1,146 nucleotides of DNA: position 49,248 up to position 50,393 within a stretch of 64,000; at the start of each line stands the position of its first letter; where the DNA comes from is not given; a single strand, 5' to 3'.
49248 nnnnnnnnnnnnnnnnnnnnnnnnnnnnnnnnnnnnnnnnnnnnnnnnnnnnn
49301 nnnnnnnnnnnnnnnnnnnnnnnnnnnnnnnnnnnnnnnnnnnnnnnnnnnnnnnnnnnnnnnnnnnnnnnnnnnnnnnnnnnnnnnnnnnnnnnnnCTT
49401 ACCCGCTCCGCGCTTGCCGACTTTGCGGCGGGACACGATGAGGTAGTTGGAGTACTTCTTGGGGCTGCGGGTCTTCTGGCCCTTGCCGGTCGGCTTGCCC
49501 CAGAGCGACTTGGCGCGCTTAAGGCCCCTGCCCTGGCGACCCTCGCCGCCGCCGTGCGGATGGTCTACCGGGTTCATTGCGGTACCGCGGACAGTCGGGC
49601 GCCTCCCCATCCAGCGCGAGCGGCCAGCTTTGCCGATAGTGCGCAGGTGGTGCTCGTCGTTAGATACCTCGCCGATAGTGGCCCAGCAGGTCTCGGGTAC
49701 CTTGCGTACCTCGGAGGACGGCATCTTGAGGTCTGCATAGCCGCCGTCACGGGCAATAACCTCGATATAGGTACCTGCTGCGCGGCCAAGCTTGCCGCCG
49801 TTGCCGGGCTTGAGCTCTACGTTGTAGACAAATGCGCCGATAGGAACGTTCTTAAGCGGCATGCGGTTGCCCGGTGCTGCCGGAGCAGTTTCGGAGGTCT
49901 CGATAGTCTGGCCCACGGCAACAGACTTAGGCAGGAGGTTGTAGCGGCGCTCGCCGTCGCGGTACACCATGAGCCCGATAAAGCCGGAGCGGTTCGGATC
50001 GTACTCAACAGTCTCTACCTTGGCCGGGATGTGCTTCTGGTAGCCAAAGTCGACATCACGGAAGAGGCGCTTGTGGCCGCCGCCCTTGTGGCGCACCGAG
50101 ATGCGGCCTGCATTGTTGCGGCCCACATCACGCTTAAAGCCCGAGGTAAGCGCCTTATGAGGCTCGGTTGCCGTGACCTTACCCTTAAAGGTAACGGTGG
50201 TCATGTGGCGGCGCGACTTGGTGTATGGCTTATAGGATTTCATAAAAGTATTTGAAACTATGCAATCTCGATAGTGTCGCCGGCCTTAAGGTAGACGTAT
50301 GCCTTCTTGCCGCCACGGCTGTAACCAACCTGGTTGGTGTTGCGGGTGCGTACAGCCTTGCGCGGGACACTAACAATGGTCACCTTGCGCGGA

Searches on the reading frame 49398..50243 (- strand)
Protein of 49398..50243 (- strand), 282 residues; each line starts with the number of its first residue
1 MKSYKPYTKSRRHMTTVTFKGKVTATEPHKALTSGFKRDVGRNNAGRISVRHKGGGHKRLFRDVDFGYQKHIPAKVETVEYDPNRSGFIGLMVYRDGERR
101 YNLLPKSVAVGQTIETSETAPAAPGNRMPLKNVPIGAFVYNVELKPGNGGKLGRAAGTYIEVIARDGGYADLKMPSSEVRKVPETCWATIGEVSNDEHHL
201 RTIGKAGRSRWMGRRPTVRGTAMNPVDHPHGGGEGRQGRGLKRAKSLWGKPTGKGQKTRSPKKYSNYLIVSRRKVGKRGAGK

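Call 38: list_cluster_members(proteins=[window:49398-50243:-, window:47568-48227:-, window:53204-54394:-, window:48642-48986:-])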
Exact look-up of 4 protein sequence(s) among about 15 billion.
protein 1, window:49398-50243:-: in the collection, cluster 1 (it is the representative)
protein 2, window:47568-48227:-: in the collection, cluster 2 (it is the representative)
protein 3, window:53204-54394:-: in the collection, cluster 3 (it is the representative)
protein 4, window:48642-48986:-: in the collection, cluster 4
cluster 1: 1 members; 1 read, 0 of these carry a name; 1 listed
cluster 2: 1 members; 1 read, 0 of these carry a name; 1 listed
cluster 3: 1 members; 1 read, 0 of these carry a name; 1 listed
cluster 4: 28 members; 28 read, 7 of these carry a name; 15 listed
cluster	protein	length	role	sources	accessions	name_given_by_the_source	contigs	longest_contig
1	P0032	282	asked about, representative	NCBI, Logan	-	-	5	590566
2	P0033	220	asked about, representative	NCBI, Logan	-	-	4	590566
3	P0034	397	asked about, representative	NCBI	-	-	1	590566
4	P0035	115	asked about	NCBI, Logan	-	-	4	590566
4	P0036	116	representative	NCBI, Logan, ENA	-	-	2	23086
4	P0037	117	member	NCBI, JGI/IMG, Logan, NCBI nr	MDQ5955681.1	MAG: small subunit ribosomal protein [Patescibacteria group bacterium] | small subunit ribosomal protein S19 | small subunit ribosomal protein [Patescibacteria group bacterium]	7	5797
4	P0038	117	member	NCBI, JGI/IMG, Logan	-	small subunit ribosomal protein S19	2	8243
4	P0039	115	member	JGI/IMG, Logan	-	small subunit ribosomal protein S19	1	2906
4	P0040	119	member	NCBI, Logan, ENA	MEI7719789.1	MAG: 30S ribosomal protein S19 [bacterium]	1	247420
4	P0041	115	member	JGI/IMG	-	small subunit ribosomal protein S19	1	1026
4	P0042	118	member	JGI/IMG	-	small subunit ribosomal protein S19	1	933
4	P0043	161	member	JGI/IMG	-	small subunit ribosomal protein S19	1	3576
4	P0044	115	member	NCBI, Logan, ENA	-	-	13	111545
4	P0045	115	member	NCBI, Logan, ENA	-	-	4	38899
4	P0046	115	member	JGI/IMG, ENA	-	-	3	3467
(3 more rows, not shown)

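Call 43: find_homologous_proteins(query=window:49398-50243:-, max_evalue=1e-50)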
Query window:49398-50243:- (282 aa): 7999 proteins with E <= 1e-50 among 8000 candidates; the best 120 are listed.
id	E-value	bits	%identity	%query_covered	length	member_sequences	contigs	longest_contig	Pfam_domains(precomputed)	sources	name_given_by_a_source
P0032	7.2e-187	638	100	100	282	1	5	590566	PF00181.31,PF03947.25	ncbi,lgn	-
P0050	1.6e-183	627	98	100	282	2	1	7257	PF00181.31,PF03947.25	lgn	-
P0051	5.1e-183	625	98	100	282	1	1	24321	PF00181.31,PF03947.25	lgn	-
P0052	4.0e-179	612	96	100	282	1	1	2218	PF00181.31,PF03947.25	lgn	-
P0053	2.9e-175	600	94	100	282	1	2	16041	PF00181.31,PF03947.25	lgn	-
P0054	4.4e-173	593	93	100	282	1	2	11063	PF00181.31,PF03947.25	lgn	-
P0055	4.0e-171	586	91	100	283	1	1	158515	PF00181.31,PF03947.25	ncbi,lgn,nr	ncbi:MAG: Translation protein SH3-like protein [Candidatus Adlerbacteria bacterium]|nr:Translation p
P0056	5.5e-171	586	92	100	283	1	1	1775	PF00181.31,PF03947.25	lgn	-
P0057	5.7e-171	586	92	100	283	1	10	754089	PF00181.31,PF03947.25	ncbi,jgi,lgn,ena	jgi:large subunit ribosomal protein L2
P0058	6.1e-171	586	92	100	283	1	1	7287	PF00181.31,PF03947.25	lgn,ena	-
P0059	1.2e-170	585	93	100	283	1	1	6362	PF00181.31,PF03947.25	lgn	-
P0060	1.3e-170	585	91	100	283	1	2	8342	PF00181.31,PF03947.25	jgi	jgi:large subunit ribosomal protein L2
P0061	1.5e-170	584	92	100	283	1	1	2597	PF00181.31,PF03947.25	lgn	-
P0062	2.0e-170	584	91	100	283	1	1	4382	PF00181.31,PF03947.25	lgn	-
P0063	2.5e-170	584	92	100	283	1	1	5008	PF00181.31,PF03947.25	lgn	-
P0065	3.4e-170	583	92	100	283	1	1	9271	PF00181.31,PF03947.25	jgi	jgi:large subunit ribosomal protein L2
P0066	5.1e-170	583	91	100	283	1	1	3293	PF00181.31,PF03947.25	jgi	jgi:large subunit ribosomal protein L2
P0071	3.8e-169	580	91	100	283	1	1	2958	PF00181.31,PF03947.25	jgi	jgi:large subunit ribosomal protein L2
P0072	9.8e-169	578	91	100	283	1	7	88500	PF00181.31,PF03947.25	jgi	jgi:large subunit ribosomal protein L2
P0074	1.3e-168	578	90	100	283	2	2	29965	PF00181.31,PF03947.25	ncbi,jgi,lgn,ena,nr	ncbi:MAG: 50S ribosomal protein L2 [Candidatus Pacebacteria bacterium]|nr:50S ribosomal protein L2 [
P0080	8.3e-167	572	89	99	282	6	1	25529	PF00181.31,PF03947.25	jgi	jgi:large subunit ribosomal protein L2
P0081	1.0e-166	572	89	100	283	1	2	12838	PF00181.31,PF03947.25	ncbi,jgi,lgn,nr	ncbi:MAG TPA: 50S ribosomal protein L2 [Candidatus Paceibacterota bacterium]|jgi:large subunit ribos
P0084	4.9e-166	570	89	99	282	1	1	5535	PF00181.31,PF03947.25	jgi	jgi:large subunit ribosomal protein L2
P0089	4.5e-163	560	87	100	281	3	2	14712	PF00181.31,PF03947.25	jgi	jgi:large subunit ribosomal protein L2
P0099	2.0e-161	554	87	99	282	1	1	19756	PF00181.31,PF03947.25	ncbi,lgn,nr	ncbi:50S ribosomal protein L2 [Candidatus Kaiserbacteria bacterium]|nr:50S ribosomal protein L2 [Can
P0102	5.2e-161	553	86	99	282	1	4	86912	PF00181.31,PF03947.25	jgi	jgi:large subunit ribosomal protein L2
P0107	4.3e-160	550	86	99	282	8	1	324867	PF00181.31,PF03947.25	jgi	jgi:large subunit ribosomal protein L2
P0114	1.1e-158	545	84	100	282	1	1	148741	PF00181.31,PF03947.25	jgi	jgi:large subunit ribosomal protein L2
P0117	9.2e-158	542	85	99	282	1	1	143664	PF00181.31,PF03947.25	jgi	jgi:large subunit ribosomal protein L2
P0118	4.7e-157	540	85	99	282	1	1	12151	PF00181.31,PF03947.25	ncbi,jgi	jgi:large subunit ribosomal protein L2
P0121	2.7e-156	538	84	99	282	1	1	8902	PF00181.31,PF03947.25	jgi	jgi:large subunit ribosomal protein L2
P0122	3.0e-156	537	83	99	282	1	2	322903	PF00181.31,PF03947.25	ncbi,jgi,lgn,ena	jgi:large subunit ribosomal protein L2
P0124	1.1e-155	536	83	99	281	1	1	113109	PF00181.31,PF03947.25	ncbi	ncbi:MAG: 50S ribosomal protein L2 [Patescibacteria group bacterium]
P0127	2.7e-155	534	82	100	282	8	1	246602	PF00181.31,PF03947.25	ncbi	ncbi:MAG: 50S ribosomal protein L2 [bacterium]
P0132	7.1e-155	533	84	100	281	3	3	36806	PF00181.31,PF03947.25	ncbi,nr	ncbi:50S ribosomal protein L2 [Candidatus Nomurabacteria bacterium]|nr:50S ribosomal protein L2 [Can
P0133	8.9e-155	533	83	100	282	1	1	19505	PF00181.31,PF03947.25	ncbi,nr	ncbi:MAG: 50S ribosomal protein L2 [Patescibacteria group bacterium]|nr:50S ribosomal protein L2 [Pa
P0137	1.2e-153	529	87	95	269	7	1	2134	PF00181.31,PF03947.25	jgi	jgi:large subunit ribosomal protein L2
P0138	1.7e-153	528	83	99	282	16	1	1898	PF00181.31,PF03947.25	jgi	jgi:large subunit ribosomal protein L2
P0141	3.3e-153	527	82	100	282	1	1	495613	PF00181.31,PF03947.25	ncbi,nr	ncbi:MAG: 50S ribosomal protein L2 [Candidatus Adlerbacteria bacterium]|nr:50S ribosomal protein L2 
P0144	1.1e-152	526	82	100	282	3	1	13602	PF00181.31,PF03947.25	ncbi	ncbi:MAG: 50S ribosomal protein L2 [Candidatus Adlerbacteria bacterium]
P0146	2.0e-152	525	81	100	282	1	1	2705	PF00181.31,PF03947.25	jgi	jgi:large subunit ribosomal protein L2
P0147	2.1e-152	525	82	99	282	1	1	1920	PF00181.31,PF03947.25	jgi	jgi:large subunit ribosomal protein L2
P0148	2.2e-152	525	83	99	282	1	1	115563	PF00181.31,PF03947.25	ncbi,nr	ncbi:MAG: 50S ribosomal protein L2 [Candidatus Pacebacteria bacterium]|nr:50S ribosomal protein L2 [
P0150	5.3e-152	523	82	99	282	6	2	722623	PF00181.31,PF03947.25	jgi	jgi:large subunit ribosomal protein L2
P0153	8.4e-152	523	82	99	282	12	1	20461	PF00181.31,PF03947.25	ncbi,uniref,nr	ncbi:50S ribosomal protein L2 [Candidatus Adlerbacteria bacterium RIFCSPHIGHO2_12_FULL_53_18]|uniref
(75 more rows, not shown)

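Call 44: find_encoding_contigs(protein=P0055, flank=2000, max_places=1)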
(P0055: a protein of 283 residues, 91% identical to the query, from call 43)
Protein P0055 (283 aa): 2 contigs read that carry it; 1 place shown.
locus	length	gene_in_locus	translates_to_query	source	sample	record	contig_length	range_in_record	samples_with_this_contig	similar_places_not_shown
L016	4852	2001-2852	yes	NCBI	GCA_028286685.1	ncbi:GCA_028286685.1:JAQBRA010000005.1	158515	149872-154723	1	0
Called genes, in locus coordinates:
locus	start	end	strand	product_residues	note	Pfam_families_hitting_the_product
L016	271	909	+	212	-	PF00297:Ribosomal_L3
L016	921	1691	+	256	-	-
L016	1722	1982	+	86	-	PF00276:Ribosomal_L23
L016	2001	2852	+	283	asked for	PF00181:Ribosomal_L2_N, PF03947:Ribosomal_L2_C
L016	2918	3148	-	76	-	-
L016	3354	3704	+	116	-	PF00203:Ribosomal_S19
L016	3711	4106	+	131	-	PF00237:Ribosomal_L22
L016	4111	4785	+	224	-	PF07650:KH_2, PF00189:Ribosomal_S3_C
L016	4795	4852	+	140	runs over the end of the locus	PF00252:Ribosomal_L16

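Call 45: find_encoding_contigs(protein=P0057, flank=2000, max_places=1)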
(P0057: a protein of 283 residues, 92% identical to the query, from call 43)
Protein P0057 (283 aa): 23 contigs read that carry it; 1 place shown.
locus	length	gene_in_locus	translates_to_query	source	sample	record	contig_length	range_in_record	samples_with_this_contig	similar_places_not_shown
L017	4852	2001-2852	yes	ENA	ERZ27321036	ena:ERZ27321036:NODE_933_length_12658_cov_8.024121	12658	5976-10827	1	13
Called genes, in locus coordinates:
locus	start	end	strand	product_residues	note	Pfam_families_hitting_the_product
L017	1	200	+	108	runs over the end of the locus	-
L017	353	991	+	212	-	PF00297:Ribosomal_L3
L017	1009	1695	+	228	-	PF00573:Ribosomal_L4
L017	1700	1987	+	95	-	PF00276:Ribosomal_L23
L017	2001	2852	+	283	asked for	PF00181:Ribosomal_L2_N, PF03947:Ribosomal_L2_C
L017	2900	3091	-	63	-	-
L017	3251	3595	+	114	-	PF00203:Ribosomal_S19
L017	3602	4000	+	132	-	PF00237:Ribosomal_L22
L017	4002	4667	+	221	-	PF07650:KH_2, PF00189:Ribosomal_S3_C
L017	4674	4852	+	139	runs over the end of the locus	PF00252:Ribosomal_L16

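Call 46: find_encoding_contigs(protein=P0099, flank=2000, max_places=1)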
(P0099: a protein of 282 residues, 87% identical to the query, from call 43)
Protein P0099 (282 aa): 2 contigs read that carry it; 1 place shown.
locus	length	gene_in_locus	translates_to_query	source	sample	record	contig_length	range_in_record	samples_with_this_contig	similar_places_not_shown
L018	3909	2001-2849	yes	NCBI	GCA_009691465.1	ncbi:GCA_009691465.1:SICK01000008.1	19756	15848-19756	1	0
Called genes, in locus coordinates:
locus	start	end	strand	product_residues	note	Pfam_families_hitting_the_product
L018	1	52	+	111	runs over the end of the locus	-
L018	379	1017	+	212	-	PF00297:Ribosomal_L3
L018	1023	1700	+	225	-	PF00573:Ribosomal_L4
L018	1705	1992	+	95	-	PF00276:Ribosomal_L23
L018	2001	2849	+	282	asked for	PF00181:Ribosomal_L2_N, PF03947:Ribosomal_L2_C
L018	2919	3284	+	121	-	PF00203:Ribosomal_S19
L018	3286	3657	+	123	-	PF00237:Ribosomal_L22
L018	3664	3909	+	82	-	PF07650:KH_2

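Call 47: find_encoding_contigs(protein=P0141, flank=2000, max_places=1)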
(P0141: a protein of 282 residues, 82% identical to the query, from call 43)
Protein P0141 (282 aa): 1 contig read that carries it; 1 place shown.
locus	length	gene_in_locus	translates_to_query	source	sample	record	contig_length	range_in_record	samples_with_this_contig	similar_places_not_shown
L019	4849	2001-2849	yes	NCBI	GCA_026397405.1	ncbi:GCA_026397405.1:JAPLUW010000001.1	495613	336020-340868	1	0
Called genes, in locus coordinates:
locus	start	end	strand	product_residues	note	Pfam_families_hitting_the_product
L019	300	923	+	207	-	PF00297:Ribosomal_L3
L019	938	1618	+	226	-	PF00573:Ribosomal_L4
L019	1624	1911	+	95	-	PF00276:Ribosomal_L23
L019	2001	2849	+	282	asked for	PF00181:Ribosomal_L2_N, PF03947:Ribosomal_L2_C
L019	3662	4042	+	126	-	PF00237:Ribosomal_L22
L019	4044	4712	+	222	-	PF07650:KH_2, PF00189:Ribosomal_S3_C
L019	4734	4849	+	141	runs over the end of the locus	PF00252:Ribosomal_L16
